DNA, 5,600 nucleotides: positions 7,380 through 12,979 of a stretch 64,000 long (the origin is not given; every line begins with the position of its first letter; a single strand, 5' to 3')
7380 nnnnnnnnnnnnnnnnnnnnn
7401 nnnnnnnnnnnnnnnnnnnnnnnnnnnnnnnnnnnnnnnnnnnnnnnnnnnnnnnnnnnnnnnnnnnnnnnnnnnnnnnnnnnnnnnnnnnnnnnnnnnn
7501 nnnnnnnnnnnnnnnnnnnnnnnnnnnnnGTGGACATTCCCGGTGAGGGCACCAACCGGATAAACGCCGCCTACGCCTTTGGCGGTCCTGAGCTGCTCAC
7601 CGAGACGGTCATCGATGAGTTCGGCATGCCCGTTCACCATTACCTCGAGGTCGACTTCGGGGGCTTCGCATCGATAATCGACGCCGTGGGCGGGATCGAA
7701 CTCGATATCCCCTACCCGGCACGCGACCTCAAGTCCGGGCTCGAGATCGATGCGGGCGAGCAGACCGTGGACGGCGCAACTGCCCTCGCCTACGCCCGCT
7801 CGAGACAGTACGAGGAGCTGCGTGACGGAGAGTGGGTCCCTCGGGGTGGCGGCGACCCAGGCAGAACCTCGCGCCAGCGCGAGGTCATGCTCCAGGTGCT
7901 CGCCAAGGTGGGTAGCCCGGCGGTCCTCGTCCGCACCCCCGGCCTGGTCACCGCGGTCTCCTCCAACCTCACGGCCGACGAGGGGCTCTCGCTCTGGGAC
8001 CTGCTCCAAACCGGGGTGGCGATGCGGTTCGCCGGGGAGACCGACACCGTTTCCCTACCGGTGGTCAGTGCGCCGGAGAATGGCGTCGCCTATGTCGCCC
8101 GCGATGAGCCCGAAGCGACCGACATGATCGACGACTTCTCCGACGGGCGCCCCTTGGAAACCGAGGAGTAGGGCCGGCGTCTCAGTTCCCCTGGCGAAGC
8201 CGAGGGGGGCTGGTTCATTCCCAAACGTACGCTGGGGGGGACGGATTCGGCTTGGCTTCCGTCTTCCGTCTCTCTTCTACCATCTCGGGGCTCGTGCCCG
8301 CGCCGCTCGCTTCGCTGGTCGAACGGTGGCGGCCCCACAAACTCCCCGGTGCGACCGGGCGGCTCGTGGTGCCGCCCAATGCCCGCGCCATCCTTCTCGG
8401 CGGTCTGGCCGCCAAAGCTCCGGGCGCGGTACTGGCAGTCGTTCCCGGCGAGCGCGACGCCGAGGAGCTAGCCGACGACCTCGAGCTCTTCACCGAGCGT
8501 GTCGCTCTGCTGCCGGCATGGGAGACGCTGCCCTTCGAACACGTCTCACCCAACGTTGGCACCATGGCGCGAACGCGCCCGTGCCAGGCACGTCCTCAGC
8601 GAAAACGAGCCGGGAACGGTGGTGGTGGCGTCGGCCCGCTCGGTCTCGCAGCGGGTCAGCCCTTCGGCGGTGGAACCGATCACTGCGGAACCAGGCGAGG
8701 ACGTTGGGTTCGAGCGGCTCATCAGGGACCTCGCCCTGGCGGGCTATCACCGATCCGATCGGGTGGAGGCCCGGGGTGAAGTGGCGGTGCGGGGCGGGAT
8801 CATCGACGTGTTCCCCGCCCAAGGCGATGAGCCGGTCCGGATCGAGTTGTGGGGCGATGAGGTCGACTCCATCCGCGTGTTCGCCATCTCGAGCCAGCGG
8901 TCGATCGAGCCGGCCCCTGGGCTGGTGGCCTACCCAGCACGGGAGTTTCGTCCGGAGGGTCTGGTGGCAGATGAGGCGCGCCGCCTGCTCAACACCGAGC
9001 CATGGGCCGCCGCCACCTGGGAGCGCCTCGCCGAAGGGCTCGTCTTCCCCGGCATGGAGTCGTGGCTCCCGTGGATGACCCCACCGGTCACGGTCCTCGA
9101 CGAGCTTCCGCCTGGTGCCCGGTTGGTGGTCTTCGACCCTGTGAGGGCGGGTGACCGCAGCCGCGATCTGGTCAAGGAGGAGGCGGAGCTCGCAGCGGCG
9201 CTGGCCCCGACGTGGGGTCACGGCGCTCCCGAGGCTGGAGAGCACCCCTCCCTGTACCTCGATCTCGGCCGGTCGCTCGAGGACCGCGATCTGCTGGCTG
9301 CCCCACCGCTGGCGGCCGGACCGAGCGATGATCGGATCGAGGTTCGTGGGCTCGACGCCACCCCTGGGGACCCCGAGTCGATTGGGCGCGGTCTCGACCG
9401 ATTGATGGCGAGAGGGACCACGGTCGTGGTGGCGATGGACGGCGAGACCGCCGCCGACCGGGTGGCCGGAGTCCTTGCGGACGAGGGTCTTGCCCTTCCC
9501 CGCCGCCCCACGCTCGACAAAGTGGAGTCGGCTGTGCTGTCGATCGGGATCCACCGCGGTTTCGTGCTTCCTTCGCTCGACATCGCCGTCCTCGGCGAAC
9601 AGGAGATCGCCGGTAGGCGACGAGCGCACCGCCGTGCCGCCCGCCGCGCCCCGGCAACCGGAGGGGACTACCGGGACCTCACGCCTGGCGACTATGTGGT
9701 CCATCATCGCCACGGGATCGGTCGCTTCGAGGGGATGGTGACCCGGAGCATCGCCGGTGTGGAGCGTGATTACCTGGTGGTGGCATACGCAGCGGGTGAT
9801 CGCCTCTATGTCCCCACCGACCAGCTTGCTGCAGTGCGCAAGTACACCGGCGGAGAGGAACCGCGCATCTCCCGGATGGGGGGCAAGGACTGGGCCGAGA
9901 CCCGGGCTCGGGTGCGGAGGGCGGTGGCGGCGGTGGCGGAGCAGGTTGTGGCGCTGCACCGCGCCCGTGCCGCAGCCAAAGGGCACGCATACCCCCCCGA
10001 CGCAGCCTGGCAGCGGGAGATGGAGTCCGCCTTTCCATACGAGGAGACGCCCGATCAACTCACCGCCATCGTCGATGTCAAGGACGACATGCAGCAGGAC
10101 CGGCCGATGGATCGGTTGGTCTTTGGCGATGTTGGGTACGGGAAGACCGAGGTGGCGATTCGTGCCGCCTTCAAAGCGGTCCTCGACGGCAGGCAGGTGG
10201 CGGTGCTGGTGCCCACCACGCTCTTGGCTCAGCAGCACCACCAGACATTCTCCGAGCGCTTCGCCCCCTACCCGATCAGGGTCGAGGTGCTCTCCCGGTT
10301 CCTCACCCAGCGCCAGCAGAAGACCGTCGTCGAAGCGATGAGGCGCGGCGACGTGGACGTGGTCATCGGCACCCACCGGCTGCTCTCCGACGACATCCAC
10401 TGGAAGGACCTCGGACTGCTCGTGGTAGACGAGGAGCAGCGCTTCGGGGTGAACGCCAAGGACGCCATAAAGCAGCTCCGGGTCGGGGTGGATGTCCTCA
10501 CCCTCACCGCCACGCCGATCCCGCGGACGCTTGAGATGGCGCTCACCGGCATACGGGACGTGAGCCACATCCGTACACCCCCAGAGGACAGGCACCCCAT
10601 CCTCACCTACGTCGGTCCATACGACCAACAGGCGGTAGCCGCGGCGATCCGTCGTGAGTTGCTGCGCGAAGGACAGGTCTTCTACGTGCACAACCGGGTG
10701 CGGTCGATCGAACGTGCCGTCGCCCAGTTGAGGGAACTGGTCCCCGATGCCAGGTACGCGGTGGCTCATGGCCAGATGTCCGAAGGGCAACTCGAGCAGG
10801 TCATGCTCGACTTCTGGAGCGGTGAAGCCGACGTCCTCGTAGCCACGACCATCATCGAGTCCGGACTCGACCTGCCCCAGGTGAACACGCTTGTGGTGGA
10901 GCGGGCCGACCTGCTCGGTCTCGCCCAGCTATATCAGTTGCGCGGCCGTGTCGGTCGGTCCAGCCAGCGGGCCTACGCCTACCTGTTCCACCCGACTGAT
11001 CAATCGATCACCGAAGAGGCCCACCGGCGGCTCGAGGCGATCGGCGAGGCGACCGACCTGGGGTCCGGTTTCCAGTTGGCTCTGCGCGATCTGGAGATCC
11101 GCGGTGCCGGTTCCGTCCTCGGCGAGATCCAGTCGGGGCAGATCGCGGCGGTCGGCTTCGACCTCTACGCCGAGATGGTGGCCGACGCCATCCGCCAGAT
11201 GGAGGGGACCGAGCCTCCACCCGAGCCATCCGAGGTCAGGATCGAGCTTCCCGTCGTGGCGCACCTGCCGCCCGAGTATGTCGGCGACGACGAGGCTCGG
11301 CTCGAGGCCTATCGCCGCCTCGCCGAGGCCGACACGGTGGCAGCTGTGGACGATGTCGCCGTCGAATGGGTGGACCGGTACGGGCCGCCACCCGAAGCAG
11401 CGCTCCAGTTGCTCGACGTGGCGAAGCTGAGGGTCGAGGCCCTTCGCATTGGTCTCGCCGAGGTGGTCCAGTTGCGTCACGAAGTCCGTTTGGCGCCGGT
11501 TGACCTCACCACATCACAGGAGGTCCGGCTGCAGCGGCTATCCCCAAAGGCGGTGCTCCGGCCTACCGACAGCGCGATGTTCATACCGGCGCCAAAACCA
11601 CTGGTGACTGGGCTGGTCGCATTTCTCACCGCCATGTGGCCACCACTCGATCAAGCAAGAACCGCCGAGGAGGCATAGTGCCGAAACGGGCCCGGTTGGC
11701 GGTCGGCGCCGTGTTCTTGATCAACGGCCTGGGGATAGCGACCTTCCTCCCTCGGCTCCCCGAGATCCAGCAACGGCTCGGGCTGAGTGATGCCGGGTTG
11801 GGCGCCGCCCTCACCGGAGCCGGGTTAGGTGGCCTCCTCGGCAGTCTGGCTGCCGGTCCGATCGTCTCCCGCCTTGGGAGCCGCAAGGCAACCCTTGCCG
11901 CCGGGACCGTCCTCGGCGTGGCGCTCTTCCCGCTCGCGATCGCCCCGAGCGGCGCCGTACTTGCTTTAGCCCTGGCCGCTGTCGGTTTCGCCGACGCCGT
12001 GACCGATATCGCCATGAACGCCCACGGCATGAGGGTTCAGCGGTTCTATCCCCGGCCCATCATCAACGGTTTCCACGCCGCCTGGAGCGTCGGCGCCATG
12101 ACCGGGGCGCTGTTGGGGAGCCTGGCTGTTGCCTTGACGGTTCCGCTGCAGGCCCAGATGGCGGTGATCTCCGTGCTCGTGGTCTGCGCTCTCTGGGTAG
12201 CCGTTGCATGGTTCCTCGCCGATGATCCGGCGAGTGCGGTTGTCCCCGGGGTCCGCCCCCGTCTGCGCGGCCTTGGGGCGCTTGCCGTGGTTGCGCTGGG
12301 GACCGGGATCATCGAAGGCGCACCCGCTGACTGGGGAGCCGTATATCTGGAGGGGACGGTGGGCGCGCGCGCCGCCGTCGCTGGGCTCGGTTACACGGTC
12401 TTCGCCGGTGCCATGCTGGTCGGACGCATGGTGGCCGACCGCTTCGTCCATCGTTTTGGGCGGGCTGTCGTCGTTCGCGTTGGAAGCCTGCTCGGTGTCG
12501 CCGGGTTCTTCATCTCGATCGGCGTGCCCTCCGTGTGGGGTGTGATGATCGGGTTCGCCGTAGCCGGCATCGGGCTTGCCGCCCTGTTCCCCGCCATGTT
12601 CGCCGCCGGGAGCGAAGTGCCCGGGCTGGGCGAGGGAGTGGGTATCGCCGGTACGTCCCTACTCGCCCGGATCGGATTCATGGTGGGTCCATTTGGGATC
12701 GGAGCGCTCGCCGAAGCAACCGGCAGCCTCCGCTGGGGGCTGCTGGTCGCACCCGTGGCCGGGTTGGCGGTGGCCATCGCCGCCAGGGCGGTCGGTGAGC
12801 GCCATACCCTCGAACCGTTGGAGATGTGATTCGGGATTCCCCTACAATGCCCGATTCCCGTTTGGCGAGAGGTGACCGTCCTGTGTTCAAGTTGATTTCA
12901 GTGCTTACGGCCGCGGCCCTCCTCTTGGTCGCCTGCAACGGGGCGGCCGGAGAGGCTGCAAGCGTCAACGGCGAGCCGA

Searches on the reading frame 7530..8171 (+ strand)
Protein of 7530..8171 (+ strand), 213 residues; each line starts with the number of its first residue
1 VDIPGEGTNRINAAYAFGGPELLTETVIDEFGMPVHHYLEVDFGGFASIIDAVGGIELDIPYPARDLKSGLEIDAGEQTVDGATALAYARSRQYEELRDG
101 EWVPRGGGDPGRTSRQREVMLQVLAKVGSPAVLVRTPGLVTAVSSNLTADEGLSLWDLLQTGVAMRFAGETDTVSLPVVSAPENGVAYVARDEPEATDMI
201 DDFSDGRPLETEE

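Call 66: search_protein_families(library=pfam, proteins=[window:7530-8171:+], max_evalue=0.001)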
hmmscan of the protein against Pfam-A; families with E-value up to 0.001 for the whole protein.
window:7530-8171:+ (213 aa): 1 family
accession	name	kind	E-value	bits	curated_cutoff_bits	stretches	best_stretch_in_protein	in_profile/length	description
PF03816.19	LytR_cpsA_psr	-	3.4e-27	95.9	24.6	1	7-127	37-148/150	LytR_cpsA_psr family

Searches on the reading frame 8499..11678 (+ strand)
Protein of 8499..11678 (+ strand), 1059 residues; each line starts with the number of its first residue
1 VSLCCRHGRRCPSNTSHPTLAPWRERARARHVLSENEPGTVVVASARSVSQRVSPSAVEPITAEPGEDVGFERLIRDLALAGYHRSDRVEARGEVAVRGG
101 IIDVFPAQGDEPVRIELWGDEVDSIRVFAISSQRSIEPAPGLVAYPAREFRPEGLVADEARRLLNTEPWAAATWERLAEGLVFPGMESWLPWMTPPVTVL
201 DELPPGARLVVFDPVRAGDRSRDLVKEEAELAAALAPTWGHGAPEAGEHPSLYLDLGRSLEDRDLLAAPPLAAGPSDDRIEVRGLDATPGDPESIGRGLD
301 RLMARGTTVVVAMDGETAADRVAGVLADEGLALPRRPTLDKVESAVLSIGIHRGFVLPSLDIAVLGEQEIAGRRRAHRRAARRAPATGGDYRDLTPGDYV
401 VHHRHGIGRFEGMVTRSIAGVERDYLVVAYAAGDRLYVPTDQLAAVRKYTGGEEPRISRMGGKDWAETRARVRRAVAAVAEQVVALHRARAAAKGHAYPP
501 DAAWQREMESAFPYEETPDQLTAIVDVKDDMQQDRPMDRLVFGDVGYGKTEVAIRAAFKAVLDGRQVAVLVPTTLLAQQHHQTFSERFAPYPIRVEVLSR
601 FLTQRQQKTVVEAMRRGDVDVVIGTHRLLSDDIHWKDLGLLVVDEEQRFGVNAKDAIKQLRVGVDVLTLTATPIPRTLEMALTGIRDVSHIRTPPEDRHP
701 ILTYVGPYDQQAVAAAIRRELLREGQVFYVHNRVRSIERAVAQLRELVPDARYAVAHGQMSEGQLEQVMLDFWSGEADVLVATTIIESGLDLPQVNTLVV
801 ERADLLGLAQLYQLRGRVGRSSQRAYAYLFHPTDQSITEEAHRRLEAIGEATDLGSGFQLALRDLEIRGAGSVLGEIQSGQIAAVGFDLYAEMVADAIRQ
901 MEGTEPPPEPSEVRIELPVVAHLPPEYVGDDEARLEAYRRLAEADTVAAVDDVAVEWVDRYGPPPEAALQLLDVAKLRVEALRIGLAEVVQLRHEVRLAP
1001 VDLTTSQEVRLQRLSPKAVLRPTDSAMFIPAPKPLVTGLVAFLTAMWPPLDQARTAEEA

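Call 66: search_protein_families(library=pfam, proteins=[window:8499-11678:+], max_evalue=0.001)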
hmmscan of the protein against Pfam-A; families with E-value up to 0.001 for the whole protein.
window:8499-11678:+ (1059 aa): 8 families
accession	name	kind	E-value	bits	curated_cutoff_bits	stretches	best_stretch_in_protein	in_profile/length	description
PF00270.35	DEAD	-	1.8e-23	83.6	26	1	518-679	2-165/167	DEAD/DEAH box helicase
PF17757.6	UvrB_inter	-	3.3e-23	82.1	22.9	1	63-150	3-91/91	UvrB interaction domain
PF02559.22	CarD_TRCF_RID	-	1.2e-21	76.9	23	1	394-449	1-56/57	CarD-like/TRCF RID domain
PF00271.37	Helicase_C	-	1.6e-21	77.1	23.5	1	719-821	8-109/110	Helicase conserved C-terminal domain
PF03461.20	TRCF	-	1.6e-19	70.4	25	1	917-998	1-82/95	TRCF domain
PF04851.21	ResIII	-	7.4e-07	29.7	22.5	1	517-673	5-162/164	Type III restriction enzyme, res subunit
PF22590.2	Cas3-like_C_2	-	1.7e-05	25.5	27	1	725-822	3-105/106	CRISPR-associated nuclease/helicase Cas3, C-terminal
PF00176.29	SNF2-rel_dom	-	0.00041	20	24.9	1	544-679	25-169/290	SNF2-related domain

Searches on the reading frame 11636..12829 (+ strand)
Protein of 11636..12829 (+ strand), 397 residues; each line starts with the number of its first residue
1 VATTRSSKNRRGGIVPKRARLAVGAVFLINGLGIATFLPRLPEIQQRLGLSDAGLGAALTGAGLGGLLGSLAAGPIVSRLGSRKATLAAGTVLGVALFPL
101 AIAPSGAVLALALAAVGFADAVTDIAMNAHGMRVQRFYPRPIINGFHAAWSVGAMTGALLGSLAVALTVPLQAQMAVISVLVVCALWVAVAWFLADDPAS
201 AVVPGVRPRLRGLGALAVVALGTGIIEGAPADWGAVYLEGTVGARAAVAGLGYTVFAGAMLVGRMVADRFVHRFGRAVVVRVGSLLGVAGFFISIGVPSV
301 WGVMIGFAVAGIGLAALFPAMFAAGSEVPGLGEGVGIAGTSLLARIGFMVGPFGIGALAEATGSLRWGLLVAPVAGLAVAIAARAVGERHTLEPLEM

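Call 66: search_protein_families(library=pfam, proteins=[window:11636-12829:+], max_evalue=0.001)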
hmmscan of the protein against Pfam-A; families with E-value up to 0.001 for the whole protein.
window:11636-12829:+ (397 aa): 1 family
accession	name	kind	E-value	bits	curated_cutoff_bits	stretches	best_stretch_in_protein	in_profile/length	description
PF07690.21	MFS_1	-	1.3e-19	70.7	33.4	2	26-214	4-193/347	Major Facilitator Superfamily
